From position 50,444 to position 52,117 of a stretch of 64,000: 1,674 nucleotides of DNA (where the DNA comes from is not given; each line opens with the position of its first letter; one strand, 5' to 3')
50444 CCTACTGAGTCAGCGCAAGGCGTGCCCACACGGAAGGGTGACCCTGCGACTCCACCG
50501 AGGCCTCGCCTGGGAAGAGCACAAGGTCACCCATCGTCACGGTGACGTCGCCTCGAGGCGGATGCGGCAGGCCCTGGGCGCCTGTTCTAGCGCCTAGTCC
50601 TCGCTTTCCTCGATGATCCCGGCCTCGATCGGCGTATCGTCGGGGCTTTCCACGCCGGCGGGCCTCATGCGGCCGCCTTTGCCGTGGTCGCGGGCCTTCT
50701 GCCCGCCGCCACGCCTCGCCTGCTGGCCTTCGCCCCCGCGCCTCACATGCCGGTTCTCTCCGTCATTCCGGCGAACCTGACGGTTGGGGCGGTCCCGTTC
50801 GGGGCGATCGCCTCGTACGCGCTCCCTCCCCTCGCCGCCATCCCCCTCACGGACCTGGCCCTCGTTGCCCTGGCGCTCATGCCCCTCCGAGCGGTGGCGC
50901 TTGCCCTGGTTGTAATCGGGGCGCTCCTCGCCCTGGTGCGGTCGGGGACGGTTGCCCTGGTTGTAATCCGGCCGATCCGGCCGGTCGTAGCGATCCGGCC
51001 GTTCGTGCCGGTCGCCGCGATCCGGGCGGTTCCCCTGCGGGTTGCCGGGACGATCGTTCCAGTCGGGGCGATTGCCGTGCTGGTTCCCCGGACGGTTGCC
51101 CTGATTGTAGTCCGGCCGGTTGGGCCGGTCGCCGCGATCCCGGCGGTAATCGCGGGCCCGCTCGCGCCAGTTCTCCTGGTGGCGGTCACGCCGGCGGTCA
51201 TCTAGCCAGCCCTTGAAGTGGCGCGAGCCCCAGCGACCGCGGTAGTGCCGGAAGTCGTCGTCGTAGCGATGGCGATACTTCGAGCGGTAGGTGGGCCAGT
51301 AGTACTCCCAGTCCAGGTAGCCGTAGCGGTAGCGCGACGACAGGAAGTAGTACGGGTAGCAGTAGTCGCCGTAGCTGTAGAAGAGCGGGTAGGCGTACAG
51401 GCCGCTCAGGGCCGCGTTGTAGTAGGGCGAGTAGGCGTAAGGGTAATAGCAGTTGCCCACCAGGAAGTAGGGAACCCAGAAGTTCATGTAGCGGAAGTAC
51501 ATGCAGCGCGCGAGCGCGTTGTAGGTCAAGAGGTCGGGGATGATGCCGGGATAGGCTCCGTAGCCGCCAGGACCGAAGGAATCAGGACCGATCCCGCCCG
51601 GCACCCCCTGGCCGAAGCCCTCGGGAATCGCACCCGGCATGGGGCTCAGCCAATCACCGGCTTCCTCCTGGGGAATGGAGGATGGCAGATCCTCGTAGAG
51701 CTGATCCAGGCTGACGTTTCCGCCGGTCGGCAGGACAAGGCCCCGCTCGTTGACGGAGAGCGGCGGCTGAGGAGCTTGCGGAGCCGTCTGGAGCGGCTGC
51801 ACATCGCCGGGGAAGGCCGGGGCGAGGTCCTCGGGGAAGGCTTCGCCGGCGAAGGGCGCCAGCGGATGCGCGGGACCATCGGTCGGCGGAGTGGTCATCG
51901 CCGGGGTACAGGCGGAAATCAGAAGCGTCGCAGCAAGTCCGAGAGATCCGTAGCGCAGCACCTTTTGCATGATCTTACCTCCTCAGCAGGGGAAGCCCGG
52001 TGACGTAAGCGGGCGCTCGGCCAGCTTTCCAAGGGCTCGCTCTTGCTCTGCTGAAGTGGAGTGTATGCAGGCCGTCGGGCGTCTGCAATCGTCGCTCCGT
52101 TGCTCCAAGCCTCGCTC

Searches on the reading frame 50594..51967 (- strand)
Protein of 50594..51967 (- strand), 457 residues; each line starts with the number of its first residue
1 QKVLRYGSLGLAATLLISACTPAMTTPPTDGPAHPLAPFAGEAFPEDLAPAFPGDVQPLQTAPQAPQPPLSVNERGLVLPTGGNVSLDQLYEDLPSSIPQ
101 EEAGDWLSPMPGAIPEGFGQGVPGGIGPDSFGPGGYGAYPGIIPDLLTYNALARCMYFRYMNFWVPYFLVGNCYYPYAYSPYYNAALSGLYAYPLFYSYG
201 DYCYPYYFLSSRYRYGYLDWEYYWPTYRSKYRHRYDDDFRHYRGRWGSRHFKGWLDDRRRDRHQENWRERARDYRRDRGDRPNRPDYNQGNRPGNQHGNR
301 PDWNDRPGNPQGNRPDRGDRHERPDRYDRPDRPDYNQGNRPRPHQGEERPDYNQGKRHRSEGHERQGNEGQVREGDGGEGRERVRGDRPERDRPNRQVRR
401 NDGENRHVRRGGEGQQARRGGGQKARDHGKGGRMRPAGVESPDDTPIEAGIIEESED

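Call 31: search_protein_families(library=pfam, proteins=[window:50594-51967:-], max_evalue=0.01)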
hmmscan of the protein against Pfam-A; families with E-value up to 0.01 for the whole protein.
window:50594-51967:- (457 aa): 0 families

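Call 49: find_homologous_proteins(query=window:50594-51967:-, max_evalue=0.001)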
Query window:50594-51967:- (457 aa): 14 proteins with E <= 0.001 among 8000 candidates.
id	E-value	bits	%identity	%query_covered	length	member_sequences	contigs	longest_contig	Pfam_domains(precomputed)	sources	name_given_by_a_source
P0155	0.0e+0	1080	100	100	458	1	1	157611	-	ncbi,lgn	-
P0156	2.2e-197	675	68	99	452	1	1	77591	-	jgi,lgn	jgi:hypothetical protein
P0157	1.6e-171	590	60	97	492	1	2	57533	-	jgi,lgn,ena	-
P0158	1.2e-168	580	61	97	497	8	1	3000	-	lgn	-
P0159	1.3e-150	521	64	94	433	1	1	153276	-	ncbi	-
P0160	7.2e-144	499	55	93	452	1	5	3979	-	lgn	-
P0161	2.0e-141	491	52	98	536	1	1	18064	-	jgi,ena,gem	-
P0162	4.0e-141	490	52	67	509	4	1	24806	-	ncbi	ncbi:hypothetical protein D3C86_487250 [compost metagenome]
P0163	1.1e-133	465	56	85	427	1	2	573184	-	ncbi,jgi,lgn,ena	-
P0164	1.2e-101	359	61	58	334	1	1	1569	-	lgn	-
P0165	1.6e-97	346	50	92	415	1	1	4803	-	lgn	-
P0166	2.7e-97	345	48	92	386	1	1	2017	-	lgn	-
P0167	1.9e-94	336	-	-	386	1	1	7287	-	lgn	-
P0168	4.6e-89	318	58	56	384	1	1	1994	-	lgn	-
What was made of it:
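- Orthologues of the third paralogue occur on the same contigs (call 49).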

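Call 83: search_protein_families(library=phrogs, proteins=[P0155], max_evalue=0.1)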
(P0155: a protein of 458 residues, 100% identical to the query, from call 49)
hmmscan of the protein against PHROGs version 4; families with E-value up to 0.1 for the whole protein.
P0155 (458 aa): 0 families

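Call 84: search_protein_families(library=ncbifam, proteins=[P0155], max_evalue=0.1)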
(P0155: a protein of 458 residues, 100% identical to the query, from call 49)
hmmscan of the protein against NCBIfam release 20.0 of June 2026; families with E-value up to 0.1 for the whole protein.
P0155 (458 aa): 0 families
